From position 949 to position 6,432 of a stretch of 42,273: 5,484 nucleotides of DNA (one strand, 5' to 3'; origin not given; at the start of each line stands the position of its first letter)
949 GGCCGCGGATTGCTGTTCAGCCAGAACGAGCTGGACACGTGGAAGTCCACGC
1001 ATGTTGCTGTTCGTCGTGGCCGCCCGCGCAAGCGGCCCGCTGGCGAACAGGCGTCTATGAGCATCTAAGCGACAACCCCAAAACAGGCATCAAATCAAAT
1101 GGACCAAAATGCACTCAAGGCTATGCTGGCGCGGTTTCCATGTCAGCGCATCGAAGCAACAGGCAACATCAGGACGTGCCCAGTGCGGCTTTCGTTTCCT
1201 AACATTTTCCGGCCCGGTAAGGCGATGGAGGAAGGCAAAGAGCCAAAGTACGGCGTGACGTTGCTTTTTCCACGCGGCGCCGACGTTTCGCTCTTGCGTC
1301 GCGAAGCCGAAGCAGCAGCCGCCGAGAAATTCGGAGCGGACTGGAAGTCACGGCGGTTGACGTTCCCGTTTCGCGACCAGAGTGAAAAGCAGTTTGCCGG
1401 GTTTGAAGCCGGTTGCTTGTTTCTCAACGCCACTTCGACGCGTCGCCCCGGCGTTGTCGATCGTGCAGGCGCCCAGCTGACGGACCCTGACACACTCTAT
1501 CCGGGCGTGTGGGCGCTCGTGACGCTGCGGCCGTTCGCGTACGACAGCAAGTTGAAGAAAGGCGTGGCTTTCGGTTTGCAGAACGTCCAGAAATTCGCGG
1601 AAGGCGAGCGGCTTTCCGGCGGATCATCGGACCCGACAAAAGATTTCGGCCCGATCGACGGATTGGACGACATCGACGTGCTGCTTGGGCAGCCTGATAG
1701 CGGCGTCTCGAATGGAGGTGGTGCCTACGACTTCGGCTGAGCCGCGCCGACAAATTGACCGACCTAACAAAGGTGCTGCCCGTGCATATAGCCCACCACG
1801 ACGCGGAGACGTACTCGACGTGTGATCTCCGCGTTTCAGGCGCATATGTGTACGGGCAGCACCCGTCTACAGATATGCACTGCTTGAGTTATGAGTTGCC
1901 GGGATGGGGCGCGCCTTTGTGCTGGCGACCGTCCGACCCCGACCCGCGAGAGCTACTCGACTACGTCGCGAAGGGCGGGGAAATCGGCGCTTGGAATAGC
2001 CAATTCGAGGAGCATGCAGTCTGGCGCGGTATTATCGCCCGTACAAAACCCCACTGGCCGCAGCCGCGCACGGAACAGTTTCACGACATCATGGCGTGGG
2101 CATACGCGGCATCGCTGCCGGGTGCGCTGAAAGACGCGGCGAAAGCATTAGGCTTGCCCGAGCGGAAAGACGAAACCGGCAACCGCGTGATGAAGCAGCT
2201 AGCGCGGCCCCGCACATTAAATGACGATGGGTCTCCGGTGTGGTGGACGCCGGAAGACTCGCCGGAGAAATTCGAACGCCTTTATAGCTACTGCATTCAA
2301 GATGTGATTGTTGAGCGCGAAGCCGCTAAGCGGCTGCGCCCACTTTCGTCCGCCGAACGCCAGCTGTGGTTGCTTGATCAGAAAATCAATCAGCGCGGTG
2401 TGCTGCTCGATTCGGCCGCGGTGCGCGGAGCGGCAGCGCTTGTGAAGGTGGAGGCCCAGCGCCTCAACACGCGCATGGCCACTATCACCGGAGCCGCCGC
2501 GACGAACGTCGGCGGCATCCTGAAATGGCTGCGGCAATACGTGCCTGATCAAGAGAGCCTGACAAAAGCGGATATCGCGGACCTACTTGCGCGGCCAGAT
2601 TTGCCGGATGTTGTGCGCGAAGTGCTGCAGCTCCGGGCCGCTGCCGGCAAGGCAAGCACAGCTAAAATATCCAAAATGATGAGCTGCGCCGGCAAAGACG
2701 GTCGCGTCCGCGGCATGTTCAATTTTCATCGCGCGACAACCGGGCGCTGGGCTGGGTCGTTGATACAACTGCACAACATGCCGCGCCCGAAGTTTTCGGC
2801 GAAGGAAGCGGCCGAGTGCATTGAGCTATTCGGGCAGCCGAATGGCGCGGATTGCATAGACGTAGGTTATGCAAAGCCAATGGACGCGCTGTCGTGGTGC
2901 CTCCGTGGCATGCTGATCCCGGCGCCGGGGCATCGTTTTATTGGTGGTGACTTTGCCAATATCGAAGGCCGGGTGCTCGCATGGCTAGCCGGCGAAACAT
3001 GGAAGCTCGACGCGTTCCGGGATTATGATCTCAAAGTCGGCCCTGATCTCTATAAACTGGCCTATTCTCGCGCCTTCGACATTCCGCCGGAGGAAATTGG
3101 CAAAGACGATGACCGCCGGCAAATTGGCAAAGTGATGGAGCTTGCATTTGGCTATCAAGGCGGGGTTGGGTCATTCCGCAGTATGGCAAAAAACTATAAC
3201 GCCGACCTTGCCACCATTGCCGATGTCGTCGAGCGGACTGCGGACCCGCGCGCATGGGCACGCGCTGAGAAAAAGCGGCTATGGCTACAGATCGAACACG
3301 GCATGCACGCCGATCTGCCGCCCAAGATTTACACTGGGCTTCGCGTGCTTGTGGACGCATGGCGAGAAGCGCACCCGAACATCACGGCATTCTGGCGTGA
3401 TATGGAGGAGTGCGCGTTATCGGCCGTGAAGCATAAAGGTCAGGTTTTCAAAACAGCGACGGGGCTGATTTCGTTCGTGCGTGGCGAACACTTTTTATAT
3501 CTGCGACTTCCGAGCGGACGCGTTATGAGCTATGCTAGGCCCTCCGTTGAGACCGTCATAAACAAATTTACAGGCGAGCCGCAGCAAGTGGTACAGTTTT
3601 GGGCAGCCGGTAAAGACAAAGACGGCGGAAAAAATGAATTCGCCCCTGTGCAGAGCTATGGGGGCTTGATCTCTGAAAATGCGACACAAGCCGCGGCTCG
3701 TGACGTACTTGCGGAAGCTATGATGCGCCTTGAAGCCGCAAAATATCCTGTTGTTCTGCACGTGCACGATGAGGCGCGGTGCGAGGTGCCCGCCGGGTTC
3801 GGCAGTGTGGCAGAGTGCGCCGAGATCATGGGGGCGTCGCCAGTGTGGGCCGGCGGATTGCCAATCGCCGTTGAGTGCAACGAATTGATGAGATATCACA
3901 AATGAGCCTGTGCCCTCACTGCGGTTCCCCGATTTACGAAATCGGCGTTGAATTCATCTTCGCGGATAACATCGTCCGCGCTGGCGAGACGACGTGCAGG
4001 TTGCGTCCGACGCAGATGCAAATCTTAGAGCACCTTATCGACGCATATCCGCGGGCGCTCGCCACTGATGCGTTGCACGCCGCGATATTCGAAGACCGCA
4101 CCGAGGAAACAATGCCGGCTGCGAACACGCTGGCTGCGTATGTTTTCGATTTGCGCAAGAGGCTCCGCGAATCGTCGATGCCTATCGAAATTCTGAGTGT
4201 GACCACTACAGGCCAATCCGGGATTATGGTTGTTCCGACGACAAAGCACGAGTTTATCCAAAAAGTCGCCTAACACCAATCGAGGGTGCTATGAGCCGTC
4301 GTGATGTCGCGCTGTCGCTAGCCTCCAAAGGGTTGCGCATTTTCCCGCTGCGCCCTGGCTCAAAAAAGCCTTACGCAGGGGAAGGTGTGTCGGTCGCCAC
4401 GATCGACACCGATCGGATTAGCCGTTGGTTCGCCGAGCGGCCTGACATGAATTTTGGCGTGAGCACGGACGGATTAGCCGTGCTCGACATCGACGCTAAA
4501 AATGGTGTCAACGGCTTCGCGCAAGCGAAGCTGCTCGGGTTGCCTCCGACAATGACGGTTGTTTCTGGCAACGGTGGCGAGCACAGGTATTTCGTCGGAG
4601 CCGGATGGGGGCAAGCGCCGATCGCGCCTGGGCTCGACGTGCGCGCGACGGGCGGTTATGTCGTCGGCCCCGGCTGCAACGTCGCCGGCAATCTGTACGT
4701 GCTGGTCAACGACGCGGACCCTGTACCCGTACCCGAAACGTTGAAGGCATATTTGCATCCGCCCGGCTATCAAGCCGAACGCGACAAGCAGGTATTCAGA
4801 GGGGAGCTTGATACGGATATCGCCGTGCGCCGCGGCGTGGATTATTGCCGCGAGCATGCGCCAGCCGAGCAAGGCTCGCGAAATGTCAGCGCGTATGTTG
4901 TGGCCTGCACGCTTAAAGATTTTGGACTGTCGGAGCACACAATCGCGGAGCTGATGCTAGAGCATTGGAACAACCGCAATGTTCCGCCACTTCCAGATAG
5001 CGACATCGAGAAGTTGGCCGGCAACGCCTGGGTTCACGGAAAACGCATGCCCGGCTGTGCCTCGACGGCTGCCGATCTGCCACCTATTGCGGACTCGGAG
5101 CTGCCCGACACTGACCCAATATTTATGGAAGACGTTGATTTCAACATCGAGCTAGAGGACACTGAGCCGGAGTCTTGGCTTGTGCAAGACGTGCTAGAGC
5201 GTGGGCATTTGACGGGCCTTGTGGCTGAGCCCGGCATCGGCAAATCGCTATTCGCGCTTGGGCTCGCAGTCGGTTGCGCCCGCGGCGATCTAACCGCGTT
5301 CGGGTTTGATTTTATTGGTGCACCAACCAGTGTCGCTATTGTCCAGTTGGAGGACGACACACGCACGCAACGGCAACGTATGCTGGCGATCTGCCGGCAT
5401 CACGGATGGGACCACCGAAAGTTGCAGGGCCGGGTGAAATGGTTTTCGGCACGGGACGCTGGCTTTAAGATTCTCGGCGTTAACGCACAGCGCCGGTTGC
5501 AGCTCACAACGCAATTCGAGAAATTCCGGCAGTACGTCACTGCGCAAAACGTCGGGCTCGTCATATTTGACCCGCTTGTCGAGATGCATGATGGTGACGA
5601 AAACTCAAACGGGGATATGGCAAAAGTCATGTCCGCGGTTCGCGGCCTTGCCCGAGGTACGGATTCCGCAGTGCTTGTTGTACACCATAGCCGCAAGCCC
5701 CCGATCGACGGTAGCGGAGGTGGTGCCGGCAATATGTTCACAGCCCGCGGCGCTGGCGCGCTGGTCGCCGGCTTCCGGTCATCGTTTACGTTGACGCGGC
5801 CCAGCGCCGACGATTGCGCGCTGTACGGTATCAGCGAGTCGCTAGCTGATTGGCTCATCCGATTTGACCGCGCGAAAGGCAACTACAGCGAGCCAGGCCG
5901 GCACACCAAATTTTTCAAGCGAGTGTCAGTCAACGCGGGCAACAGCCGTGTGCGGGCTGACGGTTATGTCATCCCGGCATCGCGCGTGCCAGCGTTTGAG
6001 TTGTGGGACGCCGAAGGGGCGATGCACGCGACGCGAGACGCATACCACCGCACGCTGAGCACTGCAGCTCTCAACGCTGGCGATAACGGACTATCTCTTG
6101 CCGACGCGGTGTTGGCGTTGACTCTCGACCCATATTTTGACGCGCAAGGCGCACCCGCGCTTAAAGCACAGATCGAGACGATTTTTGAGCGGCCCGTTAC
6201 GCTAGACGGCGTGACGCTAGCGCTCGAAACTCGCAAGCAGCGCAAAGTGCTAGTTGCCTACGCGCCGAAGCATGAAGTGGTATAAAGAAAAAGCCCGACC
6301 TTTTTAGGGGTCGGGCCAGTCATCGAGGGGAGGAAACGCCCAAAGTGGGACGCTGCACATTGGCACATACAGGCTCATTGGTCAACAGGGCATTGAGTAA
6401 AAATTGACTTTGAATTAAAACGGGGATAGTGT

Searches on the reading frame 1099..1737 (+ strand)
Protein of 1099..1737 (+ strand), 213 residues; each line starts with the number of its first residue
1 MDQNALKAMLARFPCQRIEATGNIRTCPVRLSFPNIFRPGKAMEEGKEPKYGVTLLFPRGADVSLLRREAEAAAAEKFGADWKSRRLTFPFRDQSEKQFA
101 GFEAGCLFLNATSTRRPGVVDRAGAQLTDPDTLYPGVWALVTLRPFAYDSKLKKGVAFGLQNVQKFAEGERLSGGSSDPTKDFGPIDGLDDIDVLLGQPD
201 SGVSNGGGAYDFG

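Call 29: search_protein_families(library=phrogs, proteins=[window:1099-1737:+], max_evalue=0.00001)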
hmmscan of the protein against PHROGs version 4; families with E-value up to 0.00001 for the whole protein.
window:1099-1737:+ (213 aa): 1 family
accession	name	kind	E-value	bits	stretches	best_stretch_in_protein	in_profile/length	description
phrog_112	-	DNA, RNA and nucleotide metabolism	6.7e-40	138.4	1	19-188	17-196/265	Gp2.5-like ssDNA binding protein and ssDNA annealing protein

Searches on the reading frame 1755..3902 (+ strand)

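Call 29: search_protein_families(library=phrogs, proteins=[window:1755-3902:+], max_evalue=0.00001)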
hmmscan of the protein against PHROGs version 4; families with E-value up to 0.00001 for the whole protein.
window:1755-3902:+ (716 aa): 3 families
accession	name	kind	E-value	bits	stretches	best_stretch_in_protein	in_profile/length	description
phrog_17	-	DNA, RNA and nucleotide metabolism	3.4e-103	347.7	1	14-707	674-1223/1445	DNA polymerase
phrog_10285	-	DNA, RNA and nucleotide metabolism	5.9e-57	194.1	2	529-710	146-314/321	DNA polymerase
phrog_7766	-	DNA, RNA and nucleotide metabolism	7.2e-42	143.9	1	529-716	8-185/186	DNA polymerase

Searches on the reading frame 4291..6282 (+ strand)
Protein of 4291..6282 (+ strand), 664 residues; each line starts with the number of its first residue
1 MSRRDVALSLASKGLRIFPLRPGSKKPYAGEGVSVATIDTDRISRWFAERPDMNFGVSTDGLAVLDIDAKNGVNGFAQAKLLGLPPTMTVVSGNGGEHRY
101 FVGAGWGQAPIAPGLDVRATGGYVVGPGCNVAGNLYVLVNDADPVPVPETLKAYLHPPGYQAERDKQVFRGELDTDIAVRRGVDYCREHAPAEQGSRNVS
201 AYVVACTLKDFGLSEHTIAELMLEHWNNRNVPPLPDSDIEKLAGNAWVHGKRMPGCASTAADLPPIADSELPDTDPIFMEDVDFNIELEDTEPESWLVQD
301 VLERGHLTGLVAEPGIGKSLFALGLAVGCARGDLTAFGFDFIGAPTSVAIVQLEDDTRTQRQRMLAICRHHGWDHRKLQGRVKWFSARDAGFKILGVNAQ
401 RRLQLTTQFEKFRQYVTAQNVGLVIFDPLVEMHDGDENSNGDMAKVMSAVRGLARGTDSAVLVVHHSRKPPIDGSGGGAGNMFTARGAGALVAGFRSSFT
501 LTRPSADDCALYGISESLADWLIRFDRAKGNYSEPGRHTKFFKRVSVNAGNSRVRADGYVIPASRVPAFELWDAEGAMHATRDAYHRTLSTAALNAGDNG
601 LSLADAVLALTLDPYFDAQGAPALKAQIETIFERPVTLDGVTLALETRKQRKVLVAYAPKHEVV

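Call 29: search_protein_families(library=phrogs, proteins=[window:4291-6282:+], max_evalue=0.00001)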
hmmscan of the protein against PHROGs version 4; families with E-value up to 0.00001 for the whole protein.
window:4291-6282:+ (664 aa): 17 families
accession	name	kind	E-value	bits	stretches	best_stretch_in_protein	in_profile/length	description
phrog_25693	-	unknown function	1.3e-39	137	1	287-553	32-288/405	-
phrog_906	-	DNA, RNA and nucleotide metabolism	8.4e-39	135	2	266-547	488-741/872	DNA polymerase/primase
phrog_3123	-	unknown function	2.2e-22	80.4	1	193-507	234-542/583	-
phrog_5852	-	DNA, RNA and nucleotide metabolism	3.1e-22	80.1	1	7-146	70-235/242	DNA polymerase/primase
phrog_239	-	DNA, RNA and nucleotide metabolism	2e-20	74.3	1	297-518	351-566/801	DNA primase/helicase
phrog_1156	-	DNA, RNA and nucleotide metabolism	2.2e-15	57.3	1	3-147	13-174/855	DNA primase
phrog_3228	-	DNA, RNA and nucleotide metabolism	3.9e-14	52.9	1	308-507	377-560/766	replicative helicase-primase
phrog_5177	-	DNA, RNA and nucleotide metabolism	2.5e-13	49.8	1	4-129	21-158/876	DNA polymerase/primase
phrog_695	-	DNA, RNA and nucleotide metabolism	7.3e-13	49.1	1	2-241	7-259/704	DNA polymerase/primase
phrog_1284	-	unknown function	7e-12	46.3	1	293-470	23-187/306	-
phrog_2597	-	DNA, RNA and nucleotide metabolism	3e-11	43.6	1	295-489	357-532/747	DNA primase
phrog_243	-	DNA, RNA and nucleotide metabolism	2.9e-10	40.6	1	302-468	32-192/273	DnaB-like replicative helicase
phrog_2850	-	unknown function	8.9e-08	32.5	1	417-506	256-336/465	-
phrog_6357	-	unknown function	3.4e-07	30.8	1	292-470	20-167/321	-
phrog_6012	-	DNA, RNA and nucleotide metabolism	3.5e-07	30.8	0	415-492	243-324/447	DNA helicase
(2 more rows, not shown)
